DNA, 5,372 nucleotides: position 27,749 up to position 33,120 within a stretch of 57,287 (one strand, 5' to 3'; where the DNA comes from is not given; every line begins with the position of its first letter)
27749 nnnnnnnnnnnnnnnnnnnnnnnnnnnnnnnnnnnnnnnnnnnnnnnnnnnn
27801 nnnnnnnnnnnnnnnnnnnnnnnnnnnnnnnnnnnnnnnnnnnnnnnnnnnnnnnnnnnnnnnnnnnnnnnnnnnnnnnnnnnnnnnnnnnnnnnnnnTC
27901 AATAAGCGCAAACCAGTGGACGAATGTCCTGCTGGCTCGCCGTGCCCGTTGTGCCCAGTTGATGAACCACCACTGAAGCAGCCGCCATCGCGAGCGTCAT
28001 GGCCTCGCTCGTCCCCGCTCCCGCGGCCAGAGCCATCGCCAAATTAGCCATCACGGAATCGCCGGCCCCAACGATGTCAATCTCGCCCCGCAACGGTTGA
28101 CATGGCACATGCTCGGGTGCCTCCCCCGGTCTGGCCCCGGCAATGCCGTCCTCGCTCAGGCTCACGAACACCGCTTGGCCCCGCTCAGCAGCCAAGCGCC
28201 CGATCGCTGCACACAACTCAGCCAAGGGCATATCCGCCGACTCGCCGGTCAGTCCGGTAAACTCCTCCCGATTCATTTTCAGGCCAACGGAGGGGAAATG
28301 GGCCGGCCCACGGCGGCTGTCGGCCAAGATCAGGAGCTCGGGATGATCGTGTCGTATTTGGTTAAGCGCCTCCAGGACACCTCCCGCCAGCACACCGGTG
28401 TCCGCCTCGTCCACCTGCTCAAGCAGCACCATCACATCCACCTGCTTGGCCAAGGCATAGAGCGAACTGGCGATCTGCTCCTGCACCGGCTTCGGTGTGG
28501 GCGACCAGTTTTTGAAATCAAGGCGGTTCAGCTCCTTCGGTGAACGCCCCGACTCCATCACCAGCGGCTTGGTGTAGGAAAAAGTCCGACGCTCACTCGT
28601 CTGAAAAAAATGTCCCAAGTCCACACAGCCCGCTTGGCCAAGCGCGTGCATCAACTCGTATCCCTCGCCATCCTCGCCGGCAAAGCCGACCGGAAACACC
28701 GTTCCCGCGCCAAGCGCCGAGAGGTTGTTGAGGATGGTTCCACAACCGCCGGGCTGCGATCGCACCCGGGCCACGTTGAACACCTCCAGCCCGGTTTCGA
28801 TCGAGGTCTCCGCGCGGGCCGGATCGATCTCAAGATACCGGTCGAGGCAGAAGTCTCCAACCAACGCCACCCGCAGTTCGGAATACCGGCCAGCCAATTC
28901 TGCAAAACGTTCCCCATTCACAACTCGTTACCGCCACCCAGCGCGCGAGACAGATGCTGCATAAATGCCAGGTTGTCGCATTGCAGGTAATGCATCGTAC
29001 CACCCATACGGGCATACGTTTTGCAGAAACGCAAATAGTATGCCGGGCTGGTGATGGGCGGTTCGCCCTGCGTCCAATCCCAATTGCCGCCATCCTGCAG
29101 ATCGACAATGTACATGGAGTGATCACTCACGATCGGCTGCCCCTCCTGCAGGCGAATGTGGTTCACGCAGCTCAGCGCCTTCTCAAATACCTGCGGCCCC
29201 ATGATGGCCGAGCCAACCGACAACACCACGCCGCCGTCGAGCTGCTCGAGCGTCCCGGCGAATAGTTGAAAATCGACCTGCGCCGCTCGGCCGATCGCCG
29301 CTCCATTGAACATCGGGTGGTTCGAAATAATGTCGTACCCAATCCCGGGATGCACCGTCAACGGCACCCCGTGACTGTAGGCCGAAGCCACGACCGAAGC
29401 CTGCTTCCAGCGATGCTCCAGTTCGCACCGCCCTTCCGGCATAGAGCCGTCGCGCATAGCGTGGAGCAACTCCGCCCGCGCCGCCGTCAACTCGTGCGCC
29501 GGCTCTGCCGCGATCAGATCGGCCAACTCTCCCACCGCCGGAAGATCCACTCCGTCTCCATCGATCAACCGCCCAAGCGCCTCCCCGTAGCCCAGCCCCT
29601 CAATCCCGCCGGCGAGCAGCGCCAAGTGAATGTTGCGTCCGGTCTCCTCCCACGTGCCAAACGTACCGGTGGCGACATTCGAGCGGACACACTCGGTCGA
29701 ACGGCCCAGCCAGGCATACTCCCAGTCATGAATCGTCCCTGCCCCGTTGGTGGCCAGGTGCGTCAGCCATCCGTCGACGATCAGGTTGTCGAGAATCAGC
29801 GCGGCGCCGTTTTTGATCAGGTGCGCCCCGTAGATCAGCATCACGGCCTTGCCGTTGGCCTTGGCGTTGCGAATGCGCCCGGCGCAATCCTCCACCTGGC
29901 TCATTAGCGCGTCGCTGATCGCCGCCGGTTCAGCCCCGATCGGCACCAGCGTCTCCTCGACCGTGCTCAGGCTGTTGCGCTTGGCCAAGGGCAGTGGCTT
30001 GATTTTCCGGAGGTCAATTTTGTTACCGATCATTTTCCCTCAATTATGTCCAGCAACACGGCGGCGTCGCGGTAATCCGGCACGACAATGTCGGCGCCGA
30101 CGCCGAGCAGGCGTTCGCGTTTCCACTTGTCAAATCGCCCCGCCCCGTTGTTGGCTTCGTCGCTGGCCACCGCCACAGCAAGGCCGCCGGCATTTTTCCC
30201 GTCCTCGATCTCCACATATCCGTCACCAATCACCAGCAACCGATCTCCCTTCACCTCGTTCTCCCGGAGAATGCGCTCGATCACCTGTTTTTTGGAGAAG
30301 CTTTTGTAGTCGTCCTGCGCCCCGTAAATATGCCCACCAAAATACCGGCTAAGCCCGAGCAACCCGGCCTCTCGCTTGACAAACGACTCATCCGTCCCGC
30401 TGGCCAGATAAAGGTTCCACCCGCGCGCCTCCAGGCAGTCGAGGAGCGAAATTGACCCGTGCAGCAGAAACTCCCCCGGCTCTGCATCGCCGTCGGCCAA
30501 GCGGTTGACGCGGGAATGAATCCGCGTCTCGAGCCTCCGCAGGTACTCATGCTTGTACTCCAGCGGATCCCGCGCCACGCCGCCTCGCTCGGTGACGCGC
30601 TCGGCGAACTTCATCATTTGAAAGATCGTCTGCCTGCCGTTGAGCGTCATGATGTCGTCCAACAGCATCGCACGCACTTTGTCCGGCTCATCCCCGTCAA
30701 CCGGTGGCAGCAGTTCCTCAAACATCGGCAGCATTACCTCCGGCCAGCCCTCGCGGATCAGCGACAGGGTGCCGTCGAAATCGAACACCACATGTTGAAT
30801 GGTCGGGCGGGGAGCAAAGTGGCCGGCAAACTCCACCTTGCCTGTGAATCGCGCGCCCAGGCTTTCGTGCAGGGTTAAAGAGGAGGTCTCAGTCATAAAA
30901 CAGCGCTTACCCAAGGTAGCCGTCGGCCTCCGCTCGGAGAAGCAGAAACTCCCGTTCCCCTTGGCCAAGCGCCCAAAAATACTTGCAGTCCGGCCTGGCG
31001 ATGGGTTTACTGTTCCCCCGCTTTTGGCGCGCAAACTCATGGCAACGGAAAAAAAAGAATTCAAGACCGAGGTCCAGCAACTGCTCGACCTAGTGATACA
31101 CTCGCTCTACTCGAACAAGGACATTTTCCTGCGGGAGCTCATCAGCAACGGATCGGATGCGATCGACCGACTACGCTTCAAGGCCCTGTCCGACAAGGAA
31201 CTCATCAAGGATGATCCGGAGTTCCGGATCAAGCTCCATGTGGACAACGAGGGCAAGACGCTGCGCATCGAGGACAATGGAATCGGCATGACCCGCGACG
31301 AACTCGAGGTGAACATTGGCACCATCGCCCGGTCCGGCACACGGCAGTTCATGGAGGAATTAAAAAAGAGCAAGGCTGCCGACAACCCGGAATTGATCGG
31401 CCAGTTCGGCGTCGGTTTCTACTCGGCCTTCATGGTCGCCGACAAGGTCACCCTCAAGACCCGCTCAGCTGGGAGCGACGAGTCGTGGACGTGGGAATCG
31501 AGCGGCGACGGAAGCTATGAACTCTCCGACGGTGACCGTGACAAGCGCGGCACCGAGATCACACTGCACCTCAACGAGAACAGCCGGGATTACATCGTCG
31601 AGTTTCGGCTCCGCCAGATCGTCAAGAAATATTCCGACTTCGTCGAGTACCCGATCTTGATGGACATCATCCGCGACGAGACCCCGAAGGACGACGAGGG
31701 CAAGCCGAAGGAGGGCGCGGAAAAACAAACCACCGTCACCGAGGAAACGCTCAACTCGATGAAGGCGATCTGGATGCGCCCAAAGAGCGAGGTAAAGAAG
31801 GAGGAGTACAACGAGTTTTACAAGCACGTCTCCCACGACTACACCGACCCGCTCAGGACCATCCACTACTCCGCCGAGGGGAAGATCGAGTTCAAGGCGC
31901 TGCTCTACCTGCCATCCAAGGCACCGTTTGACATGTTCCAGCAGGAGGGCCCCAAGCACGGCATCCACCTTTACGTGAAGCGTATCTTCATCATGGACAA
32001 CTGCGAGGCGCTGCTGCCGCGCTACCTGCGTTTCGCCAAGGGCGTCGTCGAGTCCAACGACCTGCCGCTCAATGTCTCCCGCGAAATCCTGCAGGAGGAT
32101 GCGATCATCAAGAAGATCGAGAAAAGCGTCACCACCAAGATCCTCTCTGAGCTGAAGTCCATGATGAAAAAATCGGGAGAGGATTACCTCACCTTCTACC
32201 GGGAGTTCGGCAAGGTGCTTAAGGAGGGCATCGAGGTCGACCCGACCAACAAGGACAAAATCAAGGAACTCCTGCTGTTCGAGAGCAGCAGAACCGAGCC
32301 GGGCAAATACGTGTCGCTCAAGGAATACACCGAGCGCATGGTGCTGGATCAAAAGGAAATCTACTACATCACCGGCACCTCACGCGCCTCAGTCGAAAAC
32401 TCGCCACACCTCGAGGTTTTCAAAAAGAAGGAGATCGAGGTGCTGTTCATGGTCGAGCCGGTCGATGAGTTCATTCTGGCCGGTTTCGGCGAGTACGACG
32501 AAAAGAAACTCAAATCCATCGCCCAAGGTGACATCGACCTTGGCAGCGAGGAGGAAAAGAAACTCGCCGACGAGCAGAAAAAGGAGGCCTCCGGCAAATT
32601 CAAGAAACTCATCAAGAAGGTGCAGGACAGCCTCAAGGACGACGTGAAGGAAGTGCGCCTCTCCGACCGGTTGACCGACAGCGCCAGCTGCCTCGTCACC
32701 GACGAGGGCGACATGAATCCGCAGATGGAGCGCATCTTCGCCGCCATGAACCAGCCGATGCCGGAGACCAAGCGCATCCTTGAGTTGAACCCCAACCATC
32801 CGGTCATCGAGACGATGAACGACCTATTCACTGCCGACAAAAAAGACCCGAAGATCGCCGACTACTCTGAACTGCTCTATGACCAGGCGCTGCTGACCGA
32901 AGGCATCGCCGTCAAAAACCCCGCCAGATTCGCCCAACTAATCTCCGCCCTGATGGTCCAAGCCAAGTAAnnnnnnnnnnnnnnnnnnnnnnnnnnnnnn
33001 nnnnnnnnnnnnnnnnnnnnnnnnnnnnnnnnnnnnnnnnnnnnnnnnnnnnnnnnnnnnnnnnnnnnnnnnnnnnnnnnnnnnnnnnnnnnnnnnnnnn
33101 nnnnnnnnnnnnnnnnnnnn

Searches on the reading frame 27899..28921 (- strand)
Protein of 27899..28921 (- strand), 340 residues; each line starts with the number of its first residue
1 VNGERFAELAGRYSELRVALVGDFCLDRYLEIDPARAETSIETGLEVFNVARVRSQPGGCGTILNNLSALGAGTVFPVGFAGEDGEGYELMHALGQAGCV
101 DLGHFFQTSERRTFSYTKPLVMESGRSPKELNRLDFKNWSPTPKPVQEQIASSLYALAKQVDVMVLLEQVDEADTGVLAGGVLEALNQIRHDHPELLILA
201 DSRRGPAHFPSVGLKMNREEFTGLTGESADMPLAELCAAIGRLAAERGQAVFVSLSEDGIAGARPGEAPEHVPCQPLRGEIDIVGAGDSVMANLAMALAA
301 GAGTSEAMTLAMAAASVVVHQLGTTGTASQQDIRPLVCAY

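Call 12: search_protein_families(library=pfam, proteins=[window:27899-28921:-], max_evalue=0.001)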
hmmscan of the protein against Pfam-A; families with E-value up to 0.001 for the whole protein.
window:27899-28921:- (340 aa): 1 family
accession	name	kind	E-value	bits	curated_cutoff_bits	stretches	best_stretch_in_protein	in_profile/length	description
PF00294.29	PfkB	-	4.9e-19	69.2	25.8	1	214-327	187-298/302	pfkB family carbohydrate kinase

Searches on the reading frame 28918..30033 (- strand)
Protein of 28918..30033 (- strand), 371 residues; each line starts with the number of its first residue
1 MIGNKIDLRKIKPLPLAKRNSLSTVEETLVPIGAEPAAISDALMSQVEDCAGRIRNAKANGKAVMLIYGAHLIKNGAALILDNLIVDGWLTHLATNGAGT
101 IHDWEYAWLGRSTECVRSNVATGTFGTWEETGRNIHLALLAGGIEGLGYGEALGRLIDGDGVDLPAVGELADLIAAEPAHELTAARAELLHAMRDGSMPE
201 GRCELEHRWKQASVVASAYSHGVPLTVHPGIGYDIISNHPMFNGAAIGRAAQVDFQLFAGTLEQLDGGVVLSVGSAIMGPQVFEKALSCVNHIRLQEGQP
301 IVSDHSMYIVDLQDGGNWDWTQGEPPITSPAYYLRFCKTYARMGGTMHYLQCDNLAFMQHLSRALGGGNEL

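Call 12: search_protein_families(library=pfam, proteins=[window:28918-30033:-], max_evalue=0.001)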
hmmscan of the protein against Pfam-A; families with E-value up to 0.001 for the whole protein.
window:28918-30033:- (371 aa): 1 family
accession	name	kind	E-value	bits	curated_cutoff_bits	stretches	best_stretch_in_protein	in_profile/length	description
PF21570.3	ArgZ-like_C_2nd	-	0.00054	20.1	27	1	50-113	3-66/213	Arginine dihydrolase ArgZ-like, C-terminal, Rossmann fold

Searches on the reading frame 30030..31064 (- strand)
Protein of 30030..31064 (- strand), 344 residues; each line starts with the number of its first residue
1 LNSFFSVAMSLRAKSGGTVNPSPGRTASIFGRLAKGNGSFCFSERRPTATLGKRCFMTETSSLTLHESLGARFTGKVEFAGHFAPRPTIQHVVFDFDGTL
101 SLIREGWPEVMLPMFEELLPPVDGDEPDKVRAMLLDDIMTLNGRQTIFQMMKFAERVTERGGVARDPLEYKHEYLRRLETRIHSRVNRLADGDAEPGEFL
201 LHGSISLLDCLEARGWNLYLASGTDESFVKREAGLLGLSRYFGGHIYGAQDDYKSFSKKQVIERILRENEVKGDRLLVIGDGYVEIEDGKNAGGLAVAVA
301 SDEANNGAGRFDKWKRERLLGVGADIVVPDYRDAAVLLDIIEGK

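Call 12: search_protein_families(library=pfam, proteins=[window:30030-31064:-], max_evalue=0.001)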
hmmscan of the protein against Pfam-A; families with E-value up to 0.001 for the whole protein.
window:30030-31064:- (344 aa): 3 families
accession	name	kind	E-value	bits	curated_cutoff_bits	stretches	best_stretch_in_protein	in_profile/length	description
PF00702.32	Hydrolase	-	9.4e-15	55.9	26.4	1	89-293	1-191/191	haloacid dehalogenase-like hydrolase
PF13419.12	HAD_2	-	1.7e-09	38.4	23.8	1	92-298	1-177/178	Haloacid dehalogenase-like hydrolase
PF12710.13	HAD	-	2.7e-05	25.1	27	1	92-282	1-181/189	haloacid dehalogenase-like hydrolase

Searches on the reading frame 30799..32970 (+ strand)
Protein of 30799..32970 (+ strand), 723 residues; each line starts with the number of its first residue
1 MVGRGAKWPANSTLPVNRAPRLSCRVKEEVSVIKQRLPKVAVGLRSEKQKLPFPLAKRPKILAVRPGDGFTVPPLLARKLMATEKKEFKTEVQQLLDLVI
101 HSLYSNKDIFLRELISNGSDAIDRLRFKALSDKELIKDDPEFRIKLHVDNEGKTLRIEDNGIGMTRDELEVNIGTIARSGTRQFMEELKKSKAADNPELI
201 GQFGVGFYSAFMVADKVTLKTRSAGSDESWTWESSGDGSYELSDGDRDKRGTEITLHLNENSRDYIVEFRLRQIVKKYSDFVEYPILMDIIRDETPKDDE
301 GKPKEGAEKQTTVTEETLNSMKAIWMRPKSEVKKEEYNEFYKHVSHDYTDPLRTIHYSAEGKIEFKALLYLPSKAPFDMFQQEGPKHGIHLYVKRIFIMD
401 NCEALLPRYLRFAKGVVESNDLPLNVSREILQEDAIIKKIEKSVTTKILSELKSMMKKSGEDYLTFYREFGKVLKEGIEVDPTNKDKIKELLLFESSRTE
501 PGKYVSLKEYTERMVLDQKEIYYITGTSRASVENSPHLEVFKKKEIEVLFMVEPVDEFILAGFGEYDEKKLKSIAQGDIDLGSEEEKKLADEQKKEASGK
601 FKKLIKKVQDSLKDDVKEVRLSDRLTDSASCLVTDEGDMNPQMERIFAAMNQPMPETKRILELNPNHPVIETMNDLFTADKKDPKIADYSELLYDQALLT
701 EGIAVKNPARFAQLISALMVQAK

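Call 12: search_protein_families(library=pfam, proteins=[window:30799-32970:+], max_evalue=0.001)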
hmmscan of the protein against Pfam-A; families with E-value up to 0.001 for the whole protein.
window:30799-32970:+ (723 aa): 3 families
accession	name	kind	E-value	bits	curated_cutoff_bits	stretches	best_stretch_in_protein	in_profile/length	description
PF00183.23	HSP90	-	5.6e-143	478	24.4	1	295-720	59-487/518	Hsp90 protein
PF13589.12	HATPase_c_3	-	6.2e-09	36.4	25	1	113-233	9-104/137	Histidine kinase-, DNA gyrase B-, and HSP90-like ATPase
PF02518.31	HATPase_c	-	1.6e-06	29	26.4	1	112-260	11-109/111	Histidine kinase-, DNA gyrase B-, and HSP90-like ATPase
